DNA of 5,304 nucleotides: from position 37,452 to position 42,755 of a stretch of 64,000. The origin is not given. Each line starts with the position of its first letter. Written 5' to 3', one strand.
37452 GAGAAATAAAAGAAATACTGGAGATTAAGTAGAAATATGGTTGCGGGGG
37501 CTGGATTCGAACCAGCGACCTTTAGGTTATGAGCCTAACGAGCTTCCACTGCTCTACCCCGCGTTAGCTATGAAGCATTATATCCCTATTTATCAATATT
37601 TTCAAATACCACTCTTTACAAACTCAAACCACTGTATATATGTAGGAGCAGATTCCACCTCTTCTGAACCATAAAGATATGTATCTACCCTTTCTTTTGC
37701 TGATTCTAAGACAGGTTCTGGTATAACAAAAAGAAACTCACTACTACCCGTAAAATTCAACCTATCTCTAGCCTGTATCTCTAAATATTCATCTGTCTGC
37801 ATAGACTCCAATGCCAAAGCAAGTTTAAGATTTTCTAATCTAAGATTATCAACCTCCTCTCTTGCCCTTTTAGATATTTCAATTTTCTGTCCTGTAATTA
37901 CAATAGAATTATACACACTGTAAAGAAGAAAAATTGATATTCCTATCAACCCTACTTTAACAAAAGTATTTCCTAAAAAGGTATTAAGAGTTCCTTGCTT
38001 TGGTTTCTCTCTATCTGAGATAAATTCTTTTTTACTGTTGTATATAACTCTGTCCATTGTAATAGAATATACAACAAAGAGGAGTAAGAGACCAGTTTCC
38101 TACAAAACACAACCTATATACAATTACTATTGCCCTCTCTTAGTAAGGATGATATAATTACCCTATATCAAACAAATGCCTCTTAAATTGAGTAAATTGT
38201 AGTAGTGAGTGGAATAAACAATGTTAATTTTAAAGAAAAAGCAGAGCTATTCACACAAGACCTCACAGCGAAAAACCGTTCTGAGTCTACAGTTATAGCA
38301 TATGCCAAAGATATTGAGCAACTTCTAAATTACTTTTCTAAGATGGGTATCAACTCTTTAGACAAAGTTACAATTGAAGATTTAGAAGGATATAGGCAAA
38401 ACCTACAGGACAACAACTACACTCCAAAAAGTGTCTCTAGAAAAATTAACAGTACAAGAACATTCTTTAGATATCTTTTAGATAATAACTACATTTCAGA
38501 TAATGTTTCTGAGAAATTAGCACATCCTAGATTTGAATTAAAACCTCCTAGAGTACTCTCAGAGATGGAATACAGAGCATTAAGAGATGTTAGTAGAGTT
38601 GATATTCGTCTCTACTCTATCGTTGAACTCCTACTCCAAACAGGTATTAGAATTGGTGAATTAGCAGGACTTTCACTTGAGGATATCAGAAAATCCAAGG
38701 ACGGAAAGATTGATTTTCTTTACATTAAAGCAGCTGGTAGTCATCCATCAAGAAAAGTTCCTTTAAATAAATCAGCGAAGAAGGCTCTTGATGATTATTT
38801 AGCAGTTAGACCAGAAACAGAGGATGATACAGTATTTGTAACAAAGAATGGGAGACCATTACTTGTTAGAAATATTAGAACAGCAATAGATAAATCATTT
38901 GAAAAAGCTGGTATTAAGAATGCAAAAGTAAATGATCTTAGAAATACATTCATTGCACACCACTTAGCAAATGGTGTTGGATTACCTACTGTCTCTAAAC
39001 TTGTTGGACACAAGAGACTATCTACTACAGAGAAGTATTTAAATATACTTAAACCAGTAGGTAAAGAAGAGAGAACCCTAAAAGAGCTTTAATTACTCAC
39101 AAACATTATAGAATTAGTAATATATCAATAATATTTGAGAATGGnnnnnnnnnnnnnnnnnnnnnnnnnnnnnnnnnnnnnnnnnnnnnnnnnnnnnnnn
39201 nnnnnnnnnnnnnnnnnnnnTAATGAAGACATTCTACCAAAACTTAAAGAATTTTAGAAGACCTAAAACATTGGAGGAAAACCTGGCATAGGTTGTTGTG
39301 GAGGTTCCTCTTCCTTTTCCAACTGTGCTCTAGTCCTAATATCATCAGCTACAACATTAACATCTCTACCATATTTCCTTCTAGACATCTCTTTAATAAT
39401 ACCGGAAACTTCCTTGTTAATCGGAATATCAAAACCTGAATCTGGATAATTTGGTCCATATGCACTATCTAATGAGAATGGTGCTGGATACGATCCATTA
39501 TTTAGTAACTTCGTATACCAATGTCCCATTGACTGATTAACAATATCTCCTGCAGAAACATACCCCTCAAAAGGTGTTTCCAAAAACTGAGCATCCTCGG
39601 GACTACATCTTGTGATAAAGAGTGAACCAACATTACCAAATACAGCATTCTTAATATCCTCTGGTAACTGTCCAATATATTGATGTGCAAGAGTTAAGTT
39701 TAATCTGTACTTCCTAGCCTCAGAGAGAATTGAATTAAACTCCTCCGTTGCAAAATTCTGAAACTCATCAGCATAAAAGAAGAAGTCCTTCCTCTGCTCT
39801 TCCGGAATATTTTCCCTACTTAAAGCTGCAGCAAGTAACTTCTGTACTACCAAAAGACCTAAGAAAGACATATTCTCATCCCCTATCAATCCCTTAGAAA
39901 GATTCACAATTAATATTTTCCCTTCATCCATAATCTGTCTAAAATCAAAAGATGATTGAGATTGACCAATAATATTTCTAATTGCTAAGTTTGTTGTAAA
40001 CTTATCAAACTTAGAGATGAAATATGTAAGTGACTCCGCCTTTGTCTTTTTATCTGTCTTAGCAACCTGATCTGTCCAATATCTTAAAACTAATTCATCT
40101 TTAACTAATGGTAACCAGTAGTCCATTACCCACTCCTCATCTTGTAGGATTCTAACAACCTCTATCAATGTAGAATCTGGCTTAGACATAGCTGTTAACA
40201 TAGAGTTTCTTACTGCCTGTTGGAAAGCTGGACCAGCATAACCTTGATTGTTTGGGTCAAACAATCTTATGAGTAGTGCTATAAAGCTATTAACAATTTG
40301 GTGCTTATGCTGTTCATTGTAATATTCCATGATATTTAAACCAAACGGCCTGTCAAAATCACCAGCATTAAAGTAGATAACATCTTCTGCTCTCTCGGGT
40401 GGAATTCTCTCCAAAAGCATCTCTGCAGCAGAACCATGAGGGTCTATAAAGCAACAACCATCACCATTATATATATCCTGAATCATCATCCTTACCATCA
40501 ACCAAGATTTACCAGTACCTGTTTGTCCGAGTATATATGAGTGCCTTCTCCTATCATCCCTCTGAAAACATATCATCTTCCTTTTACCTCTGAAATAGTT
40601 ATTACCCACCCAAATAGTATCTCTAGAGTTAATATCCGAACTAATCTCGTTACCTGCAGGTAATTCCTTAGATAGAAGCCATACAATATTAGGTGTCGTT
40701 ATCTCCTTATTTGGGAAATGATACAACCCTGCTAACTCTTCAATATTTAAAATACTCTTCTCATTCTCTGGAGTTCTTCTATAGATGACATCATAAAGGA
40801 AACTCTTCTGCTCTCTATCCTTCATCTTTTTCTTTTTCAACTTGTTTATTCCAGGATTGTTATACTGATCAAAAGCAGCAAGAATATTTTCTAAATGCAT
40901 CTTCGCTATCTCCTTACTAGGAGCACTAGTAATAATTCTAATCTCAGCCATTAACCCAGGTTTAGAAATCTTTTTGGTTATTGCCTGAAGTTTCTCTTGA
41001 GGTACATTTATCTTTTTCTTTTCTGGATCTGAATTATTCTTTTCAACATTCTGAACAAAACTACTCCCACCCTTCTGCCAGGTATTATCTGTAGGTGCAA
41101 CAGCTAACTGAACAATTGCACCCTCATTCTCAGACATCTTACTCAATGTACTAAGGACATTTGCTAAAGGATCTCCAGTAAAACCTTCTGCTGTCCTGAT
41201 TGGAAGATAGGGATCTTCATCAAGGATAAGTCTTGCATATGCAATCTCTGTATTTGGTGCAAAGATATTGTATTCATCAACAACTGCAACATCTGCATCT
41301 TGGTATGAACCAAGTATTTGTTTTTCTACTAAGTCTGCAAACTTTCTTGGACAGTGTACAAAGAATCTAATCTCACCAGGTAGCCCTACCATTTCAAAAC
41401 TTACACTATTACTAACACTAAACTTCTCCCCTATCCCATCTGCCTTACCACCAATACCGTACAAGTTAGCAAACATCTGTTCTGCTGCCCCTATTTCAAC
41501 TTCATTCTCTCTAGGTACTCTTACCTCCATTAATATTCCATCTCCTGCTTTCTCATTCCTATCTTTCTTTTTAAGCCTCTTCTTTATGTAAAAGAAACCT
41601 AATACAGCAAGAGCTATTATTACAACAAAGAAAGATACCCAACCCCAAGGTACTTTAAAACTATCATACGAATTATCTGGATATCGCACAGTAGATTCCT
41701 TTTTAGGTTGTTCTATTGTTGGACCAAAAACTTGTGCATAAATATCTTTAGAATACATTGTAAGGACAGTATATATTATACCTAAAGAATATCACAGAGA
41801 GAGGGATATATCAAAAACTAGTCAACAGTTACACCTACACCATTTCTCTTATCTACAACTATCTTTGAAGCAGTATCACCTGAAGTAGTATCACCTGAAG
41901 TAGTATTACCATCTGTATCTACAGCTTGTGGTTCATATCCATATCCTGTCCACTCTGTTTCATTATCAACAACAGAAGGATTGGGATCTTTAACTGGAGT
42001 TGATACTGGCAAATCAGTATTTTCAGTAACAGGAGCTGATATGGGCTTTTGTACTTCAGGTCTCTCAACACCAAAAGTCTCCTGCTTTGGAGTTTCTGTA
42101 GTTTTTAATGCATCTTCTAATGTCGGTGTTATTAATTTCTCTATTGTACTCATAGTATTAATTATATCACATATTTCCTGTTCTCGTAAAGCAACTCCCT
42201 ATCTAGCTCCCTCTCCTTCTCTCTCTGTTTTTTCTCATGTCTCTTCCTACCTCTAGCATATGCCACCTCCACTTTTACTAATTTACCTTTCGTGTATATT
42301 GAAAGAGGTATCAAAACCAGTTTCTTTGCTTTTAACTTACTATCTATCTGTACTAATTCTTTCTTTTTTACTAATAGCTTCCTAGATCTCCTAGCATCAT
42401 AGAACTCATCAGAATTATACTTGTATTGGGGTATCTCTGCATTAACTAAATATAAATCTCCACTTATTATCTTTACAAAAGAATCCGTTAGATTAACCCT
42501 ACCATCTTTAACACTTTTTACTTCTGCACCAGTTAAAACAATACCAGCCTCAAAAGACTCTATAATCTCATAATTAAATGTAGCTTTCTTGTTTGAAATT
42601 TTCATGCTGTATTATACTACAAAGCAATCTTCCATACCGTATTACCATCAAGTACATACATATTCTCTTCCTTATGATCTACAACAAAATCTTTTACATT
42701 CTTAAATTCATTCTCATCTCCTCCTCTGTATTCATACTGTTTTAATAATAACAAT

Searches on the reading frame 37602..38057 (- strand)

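Call 12: search_protein_families(library=pfam, proteins=[window:37602-38057:-], max_evalue=0.0001)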
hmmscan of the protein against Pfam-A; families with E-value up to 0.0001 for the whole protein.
window:37602-38057:- (151 aa): 1 family
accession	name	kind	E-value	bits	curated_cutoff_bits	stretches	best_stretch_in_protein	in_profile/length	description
PF04977.20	DivIC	-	1.2e-07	31.9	28.9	1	38-115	2-80/80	Septum formation initiator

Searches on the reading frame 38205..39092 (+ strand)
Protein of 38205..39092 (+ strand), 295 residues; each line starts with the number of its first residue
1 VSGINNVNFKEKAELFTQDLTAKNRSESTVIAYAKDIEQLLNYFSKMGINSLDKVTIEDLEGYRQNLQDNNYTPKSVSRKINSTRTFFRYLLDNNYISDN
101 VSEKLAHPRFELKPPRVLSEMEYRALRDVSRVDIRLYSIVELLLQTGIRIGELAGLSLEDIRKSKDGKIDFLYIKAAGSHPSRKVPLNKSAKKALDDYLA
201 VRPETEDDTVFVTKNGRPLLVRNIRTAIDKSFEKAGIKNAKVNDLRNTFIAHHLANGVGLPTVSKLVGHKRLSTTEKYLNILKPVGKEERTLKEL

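Call 12: search_protein_families(library=pfam, proteins=[window:38205-39092:+], max_evalue=0.0001)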
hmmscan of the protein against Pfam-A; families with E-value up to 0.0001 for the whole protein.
window:38205-39092:+ (295 aa): 3 families
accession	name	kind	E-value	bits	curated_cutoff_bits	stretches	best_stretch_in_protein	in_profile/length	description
PF00589.27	Phage_integrase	-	3.4e-27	95.7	27.1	1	117-281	2-168/172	Phage integrase family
PF02899.23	Phage_int_SAM_1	-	7.2e-15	55.5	22.3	1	14-93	2-81/83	Phage integrase, N-terminal SAM-like domain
PF13495.12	Phage_int_SAM_4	-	2e-09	38.2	27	1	16-96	5-83/85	Phage integrase, N-terminal SAM-like domain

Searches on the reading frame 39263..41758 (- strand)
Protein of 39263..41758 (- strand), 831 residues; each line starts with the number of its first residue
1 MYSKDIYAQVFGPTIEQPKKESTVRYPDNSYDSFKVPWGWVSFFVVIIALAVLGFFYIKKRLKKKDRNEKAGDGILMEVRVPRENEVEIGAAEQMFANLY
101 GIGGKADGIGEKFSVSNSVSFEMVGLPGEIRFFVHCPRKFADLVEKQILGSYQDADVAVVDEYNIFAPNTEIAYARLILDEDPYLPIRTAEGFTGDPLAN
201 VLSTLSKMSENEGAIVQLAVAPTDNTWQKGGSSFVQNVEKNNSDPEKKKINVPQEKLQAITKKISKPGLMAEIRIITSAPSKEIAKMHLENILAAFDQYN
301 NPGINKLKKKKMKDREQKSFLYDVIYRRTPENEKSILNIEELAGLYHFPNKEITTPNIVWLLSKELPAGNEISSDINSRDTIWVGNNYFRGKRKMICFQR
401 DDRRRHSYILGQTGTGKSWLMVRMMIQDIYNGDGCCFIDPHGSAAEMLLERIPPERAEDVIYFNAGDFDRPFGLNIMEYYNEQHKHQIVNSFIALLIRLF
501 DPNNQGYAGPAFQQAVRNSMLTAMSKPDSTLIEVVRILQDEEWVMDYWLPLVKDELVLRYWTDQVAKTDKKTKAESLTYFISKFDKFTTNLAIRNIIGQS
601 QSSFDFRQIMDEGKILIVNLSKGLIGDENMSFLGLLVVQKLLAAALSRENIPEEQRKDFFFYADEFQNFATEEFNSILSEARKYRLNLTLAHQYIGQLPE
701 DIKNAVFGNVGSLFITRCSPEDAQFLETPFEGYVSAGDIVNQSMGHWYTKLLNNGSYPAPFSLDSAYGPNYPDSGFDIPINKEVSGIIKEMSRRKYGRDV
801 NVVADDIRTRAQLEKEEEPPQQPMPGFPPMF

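Call 8: search_protein_families(library=pfam, proteins=[window:39263-41758:-], max_evalue=0.001)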
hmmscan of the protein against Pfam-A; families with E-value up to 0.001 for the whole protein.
window:39263-41758:- (831 aa): 3 families
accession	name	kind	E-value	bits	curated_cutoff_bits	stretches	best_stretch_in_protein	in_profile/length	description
PF01935.23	DUF87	-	5.7e-07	30.3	23.2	1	404-630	23-211/220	Helicase HerA, central domain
PF02534.20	T4SS-DNA_transf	-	5e-06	26.1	20.1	1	566-700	213-346/468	Type IV secretory system Conjugative DNA transfer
PF10412.15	TrwB_AAD_bind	-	0.00041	19.8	20.5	0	396-717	7-309/387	Type IV secretion-system coupling protein DNA-binding domain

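Call 14: search_protein_families(library=ncbifam, proteins=[window:39263-41758:-], max_evalue=0.01)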
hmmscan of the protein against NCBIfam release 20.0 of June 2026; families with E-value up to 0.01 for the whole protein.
window:39263-41758:- (831 aa): 5 families
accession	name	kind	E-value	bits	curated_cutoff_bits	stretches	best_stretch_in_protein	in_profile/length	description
NF045973.1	conju_CD1115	equivalog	5.1e-11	42.1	250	1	399-714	14-353/442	VirD4-like conjugal transfer protein, CD1115 family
TIGR03743.1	SXT_TraD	subfamily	2.1e-08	33.1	366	1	392-445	163-216/636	conjugative transfer system coupling protein TraD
TIGR03754.1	conj_TOL_TraD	equivalog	0.0001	21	647.55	1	394-445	170-221/643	type IV conjugative transfer system coupling protein TraD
NF041447.1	TrbC_conju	equivalog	0.00056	18.5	800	1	378-440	103-165/685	F-type conjugative transfer protein TrbC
NF033849.1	ser_rich_anae_1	subfamily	0.0021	15.5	650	0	671-704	1047-1080/1163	serine-rich protein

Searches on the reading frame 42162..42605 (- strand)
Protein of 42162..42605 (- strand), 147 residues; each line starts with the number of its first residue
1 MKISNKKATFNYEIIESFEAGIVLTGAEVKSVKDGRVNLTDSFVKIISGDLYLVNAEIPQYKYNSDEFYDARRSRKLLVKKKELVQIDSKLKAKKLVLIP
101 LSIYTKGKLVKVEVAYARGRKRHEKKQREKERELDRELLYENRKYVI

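Call 8: search_protein_families(library=pfam, proteins=[window:42162-42605:-], max_evalue=0.001)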
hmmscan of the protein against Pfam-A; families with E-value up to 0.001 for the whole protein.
window:42162-42605:- (147 aa): 1 family
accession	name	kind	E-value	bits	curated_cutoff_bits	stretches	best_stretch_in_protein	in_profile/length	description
PF01668.23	SmpB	-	4e-45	153.7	27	1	3-138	2-137/143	SmpB protein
